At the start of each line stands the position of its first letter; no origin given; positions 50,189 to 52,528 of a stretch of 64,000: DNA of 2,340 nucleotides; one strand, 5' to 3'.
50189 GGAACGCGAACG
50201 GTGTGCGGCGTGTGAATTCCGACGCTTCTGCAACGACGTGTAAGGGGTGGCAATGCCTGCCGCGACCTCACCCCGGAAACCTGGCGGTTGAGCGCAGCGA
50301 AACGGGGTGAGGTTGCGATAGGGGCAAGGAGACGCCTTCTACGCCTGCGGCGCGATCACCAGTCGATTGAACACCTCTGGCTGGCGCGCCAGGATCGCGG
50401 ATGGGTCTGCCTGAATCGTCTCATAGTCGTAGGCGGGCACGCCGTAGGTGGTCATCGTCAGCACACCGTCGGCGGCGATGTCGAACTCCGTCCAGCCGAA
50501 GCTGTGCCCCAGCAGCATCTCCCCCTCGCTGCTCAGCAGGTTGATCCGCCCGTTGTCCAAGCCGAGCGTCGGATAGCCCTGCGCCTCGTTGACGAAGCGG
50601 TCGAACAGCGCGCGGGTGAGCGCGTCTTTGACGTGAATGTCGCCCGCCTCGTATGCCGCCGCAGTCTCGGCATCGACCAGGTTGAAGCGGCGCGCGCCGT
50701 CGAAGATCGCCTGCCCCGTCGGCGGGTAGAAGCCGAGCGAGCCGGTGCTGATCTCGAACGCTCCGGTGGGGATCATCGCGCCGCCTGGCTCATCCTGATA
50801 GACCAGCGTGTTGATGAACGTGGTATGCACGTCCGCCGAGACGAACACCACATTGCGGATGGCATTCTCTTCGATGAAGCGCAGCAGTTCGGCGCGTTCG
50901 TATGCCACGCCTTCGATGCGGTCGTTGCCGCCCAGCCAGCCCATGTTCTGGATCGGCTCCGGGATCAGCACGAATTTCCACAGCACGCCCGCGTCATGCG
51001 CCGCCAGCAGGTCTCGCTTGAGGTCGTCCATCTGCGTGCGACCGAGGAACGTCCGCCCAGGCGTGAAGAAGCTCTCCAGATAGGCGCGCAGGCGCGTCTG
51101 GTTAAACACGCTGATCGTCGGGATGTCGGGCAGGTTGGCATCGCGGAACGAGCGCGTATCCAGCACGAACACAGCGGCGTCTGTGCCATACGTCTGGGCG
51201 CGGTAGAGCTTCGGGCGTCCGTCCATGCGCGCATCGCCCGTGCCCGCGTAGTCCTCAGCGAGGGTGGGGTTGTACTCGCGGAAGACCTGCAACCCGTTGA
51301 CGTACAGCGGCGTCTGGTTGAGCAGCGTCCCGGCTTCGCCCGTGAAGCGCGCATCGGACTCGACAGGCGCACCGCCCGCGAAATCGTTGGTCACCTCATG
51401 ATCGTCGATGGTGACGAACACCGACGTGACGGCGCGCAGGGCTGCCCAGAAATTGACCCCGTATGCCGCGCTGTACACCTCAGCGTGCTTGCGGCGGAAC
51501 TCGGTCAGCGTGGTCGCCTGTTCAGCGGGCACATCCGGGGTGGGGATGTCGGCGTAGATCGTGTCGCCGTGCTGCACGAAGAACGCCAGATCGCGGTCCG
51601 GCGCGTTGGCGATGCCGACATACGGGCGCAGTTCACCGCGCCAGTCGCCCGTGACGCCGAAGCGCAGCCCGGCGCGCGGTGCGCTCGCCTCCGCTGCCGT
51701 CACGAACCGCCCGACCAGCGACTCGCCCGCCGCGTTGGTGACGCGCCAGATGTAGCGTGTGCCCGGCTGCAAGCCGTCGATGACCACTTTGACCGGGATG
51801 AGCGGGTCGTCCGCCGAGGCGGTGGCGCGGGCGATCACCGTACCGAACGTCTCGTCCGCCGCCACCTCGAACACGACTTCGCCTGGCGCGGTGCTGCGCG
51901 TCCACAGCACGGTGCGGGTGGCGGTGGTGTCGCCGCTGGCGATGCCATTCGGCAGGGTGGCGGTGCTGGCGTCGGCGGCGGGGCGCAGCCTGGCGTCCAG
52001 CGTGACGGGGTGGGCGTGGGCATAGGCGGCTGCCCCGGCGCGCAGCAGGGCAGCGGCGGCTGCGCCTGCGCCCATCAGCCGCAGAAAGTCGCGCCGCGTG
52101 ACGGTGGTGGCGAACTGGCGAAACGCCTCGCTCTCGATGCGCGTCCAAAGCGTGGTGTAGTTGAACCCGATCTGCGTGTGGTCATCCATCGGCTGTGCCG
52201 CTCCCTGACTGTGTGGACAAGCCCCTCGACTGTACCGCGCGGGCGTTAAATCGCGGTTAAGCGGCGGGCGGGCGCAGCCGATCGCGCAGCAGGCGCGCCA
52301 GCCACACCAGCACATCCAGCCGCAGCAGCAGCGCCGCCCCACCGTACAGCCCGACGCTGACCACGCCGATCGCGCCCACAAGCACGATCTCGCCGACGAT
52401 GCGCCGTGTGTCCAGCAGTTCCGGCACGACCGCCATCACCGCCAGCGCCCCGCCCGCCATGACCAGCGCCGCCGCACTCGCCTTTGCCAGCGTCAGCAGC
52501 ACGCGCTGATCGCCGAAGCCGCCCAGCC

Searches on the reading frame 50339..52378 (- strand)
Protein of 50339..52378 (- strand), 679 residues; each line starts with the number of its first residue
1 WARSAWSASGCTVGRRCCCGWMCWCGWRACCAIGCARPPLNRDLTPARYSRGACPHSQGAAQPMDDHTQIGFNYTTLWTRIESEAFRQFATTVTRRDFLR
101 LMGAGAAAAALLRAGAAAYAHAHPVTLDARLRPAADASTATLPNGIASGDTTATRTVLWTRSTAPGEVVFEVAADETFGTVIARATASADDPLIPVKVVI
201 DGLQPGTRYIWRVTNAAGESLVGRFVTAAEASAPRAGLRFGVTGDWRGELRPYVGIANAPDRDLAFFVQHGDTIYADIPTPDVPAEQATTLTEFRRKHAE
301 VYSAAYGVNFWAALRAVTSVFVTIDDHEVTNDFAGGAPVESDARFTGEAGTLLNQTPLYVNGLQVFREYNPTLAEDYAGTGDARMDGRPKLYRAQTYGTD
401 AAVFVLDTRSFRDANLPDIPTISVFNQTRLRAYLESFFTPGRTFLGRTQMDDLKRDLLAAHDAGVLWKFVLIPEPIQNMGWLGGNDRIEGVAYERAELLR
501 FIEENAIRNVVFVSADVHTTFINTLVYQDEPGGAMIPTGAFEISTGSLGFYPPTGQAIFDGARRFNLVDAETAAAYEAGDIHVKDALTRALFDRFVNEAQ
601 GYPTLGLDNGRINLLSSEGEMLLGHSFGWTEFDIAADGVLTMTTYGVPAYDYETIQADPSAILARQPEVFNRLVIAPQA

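Call 3: search_protein_families(library=pfam, proteins=[window:50339-52378:-], max_evalue=0.01)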
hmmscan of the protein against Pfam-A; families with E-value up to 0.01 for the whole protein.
window:50339-52378:- (679 aa): 4 families
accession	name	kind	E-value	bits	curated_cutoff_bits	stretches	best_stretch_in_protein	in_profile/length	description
PF09423.15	PhoD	-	4.5e-41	141.6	27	1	255-549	19-292/343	PhoD-like phosphatase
PF16655.11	PhoD_N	-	6.4e-17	62.3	30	1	145-227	2-90/90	PhoD-like phosphatase, N-terminal domain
PF16656.11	Pur_ac_phosph_N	-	2.8e-06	28.2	30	1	148-227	8-93/93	Purple acid Phosphatase, N-terminal domain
PF10518.14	TAT_signal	-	0.0039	17.5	22.7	1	93-111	2-20/21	TAT (twin-arginine translocation) pathway signal sequence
